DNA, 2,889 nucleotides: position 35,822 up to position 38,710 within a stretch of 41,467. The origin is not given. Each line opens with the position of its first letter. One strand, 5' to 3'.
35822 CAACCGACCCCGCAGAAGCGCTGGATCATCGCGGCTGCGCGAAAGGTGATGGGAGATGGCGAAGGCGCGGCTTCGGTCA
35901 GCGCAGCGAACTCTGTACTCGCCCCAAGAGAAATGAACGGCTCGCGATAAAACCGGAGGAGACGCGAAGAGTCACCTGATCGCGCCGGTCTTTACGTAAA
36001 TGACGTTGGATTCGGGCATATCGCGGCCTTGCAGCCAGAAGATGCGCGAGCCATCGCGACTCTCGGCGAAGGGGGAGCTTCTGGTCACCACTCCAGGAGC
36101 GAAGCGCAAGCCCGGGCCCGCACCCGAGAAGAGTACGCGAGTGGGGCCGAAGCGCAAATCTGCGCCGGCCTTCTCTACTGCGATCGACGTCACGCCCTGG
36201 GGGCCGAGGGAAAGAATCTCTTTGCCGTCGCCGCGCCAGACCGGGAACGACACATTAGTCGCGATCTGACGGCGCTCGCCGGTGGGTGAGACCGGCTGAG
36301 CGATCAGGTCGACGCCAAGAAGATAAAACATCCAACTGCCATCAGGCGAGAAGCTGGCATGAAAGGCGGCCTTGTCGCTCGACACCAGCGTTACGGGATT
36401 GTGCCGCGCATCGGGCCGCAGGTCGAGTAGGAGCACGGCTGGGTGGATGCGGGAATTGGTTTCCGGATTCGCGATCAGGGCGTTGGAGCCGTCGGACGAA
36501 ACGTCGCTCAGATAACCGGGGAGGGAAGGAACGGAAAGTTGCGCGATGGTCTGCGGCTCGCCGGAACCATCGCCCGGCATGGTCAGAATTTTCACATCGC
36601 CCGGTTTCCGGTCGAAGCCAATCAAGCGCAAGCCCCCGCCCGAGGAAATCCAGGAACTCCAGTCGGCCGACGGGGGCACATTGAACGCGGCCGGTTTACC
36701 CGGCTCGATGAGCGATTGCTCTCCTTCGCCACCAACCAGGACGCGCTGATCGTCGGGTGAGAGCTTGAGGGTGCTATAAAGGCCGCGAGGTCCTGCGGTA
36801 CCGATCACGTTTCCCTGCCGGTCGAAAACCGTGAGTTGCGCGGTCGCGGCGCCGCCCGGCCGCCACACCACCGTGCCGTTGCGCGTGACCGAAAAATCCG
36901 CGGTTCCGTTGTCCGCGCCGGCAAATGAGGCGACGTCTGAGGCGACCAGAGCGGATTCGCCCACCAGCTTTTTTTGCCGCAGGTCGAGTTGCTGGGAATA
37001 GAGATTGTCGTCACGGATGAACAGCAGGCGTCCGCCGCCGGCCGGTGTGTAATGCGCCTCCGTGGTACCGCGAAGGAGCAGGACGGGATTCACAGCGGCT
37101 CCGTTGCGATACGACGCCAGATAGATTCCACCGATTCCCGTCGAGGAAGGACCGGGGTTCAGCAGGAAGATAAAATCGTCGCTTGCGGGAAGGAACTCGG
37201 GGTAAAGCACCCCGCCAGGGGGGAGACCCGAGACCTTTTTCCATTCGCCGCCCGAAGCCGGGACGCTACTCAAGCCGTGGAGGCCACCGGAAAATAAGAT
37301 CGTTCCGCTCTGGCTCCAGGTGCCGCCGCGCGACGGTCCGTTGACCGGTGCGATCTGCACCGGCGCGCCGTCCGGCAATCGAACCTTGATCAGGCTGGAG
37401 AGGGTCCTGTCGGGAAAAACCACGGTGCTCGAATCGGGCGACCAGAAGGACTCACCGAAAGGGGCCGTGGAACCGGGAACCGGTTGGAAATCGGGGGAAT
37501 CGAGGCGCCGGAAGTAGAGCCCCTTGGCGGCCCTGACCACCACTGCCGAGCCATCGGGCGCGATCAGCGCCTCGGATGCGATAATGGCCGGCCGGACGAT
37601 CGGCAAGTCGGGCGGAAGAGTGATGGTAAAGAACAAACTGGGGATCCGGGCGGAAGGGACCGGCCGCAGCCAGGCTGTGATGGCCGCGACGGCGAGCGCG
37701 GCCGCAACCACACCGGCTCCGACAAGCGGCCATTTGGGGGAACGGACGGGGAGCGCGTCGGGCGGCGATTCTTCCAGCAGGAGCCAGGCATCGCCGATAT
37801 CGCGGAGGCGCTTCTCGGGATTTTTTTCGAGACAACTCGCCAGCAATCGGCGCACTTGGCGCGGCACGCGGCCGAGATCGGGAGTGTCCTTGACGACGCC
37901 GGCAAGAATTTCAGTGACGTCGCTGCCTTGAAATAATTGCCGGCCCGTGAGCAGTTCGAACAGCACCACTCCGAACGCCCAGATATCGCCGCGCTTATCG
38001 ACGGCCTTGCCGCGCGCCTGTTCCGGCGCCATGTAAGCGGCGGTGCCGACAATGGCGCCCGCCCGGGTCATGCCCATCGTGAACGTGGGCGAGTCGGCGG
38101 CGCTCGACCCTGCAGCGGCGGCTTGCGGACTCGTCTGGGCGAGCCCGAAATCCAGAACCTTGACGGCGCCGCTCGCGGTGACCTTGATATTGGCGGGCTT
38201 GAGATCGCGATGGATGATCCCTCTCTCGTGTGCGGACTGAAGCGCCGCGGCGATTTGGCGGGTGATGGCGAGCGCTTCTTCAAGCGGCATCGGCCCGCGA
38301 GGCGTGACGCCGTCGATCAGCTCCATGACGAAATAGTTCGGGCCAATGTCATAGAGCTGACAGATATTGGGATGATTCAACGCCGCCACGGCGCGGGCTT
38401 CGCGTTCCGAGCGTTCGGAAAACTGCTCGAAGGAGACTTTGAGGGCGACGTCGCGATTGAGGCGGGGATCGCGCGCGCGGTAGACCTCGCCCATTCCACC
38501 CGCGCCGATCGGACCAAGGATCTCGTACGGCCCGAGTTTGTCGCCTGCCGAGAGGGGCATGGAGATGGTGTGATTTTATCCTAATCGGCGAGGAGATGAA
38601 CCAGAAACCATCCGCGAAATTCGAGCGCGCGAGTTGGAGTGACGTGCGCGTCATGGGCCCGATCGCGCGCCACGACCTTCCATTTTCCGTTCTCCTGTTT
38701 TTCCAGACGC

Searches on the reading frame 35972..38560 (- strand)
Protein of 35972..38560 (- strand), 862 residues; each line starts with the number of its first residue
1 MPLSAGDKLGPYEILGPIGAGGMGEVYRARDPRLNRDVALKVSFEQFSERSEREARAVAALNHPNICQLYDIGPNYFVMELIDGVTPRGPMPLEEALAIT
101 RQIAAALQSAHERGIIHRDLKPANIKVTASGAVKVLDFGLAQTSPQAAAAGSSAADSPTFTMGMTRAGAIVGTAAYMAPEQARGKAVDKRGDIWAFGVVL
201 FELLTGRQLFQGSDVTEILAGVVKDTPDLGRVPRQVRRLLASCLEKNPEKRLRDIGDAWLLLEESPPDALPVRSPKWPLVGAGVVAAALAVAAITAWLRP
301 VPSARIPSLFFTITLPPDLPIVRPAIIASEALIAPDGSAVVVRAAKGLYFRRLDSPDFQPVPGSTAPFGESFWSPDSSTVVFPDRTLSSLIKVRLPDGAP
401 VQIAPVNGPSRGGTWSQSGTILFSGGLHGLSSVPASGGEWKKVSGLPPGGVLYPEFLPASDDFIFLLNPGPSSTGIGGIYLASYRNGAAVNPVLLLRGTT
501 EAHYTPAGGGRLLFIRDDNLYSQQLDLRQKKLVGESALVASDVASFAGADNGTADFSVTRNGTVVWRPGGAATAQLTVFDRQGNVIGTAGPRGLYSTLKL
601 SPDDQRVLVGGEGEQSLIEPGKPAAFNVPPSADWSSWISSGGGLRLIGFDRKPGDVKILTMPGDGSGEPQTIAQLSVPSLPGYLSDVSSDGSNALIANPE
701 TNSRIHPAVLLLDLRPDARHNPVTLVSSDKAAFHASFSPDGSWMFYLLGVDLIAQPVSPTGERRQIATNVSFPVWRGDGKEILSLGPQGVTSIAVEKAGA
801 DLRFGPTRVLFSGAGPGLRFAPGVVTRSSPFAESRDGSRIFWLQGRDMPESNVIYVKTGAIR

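Call 15: search_protein_families(library=pfam, proteins=[window:35972-38560:-], max_evalue=0.01)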
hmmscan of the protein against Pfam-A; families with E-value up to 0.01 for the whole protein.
window:35972-38560:- (862 aa): 4 families
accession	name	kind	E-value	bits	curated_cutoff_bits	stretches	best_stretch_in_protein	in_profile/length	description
PF00069.31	Pkinase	-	1.1e-41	143.4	31.7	1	12-252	1-252/263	Protein kinase domain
PF07714.23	PK_Tyr_Ser-Thr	-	3.4e-26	92.5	23.1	1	17-252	6-249/258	Protein tyrosine and serine/threonine kinase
PF03109.22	ABC1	-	1.2e-07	31.6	22.9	1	49-145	118-218/244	ABC1 atypical kinase-like domain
PF01636.29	APH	-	5.6e-05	23.5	23.2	1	94-145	148-201/239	Phosphotransferase enzyme family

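Call 16: search_protein_families(library=phrogs, proteins=[window:35972-38560:-], max_evalue=0.001)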
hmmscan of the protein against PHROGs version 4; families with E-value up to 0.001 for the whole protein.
window:35972-38560:- (862 aa): 4 families
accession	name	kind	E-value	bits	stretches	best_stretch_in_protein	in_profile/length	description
phrog_2361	-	other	1.8e-52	179.7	1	11-255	14-259/415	serine-threonine kinase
phrog_4972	-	unknown function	3.3e-08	33.8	1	71-203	191-314/501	-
phrog_14300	-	unknown function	5.3e-06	27.1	1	71-143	191-266/290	-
phrog_3297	-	other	4.4e-05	24.4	1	36-139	11-110/160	kinase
